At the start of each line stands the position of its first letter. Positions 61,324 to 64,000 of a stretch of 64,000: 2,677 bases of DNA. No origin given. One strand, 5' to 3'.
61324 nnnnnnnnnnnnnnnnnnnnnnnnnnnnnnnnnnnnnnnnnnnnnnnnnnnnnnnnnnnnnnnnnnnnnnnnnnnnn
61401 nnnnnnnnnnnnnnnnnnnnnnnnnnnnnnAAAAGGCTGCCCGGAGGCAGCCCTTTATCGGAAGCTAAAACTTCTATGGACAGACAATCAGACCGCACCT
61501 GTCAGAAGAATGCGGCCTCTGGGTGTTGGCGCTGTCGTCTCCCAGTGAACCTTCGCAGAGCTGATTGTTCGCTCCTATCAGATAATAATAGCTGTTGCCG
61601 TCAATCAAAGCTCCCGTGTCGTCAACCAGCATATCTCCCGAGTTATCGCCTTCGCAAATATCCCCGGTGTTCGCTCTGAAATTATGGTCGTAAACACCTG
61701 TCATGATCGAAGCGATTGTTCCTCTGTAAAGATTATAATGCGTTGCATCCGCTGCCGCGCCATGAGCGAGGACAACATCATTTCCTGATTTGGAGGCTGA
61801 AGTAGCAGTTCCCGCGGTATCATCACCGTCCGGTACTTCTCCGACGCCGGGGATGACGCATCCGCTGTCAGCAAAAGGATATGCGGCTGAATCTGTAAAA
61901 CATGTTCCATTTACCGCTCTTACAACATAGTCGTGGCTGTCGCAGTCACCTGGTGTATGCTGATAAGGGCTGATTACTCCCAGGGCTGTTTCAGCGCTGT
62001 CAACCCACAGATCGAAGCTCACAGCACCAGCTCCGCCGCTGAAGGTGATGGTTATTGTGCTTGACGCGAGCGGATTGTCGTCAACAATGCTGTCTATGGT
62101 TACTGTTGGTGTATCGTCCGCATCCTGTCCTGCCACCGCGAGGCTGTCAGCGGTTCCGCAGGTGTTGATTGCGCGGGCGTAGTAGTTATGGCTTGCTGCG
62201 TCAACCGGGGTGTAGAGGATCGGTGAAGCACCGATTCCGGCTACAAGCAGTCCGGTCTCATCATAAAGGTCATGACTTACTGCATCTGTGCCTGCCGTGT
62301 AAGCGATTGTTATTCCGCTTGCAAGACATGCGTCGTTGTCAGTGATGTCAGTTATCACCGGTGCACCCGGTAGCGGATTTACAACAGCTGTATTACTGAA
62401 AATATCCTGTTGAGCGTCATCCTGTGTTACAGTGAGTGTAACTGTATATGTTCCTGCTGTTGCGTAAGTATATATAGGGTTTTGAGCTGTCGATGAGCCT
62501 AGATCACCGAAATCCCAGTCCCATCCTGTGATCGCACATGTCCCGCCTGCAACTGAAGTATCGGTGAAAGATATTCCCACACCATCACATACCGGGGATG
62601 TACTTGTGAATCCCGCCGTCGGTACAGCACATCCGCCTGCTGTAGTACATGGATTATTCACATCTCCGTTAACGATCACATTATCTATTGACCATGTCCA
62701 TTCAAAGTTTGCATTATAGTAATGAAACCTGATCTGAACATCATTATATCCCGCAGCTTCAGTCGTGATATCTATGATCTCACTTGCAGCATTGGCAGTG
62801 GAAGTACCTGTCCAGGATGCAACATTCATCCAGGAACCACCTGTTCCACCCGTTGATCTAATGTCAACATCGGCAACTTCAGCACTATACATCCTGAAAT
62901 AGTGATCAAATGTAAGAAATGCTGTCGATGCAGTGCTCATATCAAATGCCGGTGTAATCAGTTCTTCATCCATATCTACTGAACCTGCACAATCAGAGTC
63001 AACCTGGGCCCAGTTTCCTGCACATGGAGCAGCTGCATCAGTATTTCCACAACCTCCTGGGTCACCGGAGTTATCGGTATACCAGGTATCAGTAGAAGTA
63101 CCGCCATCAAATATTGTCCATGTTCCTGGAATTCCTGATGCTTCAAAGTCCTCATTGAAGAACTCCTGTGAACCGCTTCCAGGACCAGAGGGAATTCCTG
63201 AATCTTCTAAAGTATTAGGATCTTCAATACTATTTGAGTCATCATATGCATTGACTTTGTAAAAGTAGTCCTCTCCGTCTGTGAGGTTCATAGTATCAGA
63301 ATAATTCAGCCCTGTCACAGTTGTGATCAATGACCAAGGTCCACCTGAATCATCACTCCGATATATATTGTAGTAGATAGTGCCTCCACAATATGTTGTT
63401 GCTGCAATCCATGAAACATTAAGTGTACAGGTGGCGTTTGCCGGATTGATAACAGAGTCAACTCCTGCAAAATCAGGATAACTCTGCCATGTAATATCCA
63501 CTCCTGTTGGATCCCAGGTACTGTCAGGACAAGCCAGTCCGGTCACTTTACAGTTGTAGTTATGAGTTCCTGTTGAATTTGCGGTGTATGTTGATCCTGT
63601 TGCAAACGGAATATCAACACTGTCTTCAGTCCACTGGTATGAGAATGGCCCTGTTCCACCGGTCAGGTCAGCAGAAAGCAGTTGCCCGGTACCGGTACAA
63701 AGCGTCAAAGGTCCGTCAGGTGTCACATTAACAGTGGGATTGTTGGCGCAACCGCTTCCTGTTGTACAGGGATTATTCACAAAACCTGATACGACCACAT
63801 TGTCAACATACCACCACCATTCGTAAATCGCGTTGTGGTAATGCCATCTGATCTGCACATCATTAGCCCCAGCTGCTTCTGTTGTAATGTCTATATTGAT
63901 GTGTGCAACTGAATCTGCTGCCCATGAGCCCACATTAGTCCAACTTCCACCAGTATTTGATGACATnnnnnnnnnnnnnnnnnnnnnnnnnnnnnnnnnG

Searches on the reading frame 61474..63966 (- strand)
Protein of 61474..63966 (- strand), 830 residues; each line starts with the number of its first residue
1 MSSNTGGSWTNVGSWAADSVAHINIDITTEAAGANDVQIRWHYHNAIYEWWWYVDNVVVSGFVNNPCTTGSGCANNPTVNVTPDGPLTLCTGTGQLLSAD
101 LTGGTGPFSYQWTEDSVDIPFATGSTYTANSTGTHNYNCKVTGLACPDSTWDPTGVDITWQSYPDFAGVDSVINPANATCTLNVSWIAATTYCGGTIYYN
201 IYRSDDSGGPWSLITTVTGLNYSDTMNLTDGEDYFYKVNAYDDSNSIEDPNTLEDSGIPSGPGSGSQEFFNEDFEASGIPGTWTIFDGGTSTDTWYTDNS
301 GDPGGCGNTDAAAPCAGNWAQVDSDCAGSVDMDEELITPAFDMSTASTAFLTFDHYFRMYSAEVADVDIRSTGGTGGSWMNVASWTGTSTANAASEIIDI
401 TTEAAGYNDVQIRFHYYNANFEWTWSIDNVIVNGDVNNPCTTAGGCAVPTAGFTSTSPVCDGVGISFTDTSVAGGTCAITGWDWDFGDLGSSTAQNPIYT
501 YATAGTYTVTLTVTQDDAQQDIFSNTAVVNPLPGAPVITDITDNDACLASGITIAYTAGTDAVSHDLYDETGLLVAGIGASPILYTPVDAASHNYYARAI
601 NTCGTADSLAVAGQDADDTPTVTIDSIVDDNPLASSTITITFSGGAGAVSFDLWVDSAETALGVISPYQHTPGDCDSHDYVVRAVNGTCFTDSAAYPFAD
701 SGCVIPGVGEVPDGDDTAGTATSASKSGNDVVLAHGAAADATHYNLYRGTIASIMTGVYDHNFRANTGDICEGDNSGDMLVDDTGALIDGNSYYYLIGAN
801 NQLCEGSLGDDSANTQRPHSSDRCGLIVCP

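Call 42: search_protein_families(library=pfam, proteins=[window:61474-63966:-], max_evalue=0.00001)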
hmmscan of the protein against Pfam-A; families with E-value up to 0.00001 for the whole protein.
window:61474-63966:- (830 aa): 2 families
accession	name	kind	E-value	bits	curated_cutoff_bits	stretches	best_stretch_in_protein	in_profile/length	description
PF18911.6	PKD_4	-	5.3e-15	55.7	27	1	448-522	3-77/85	PKD domain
PF00801.26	PKD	-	3.3e-07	30.6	23.5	1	479-516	29-68/80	PKD domain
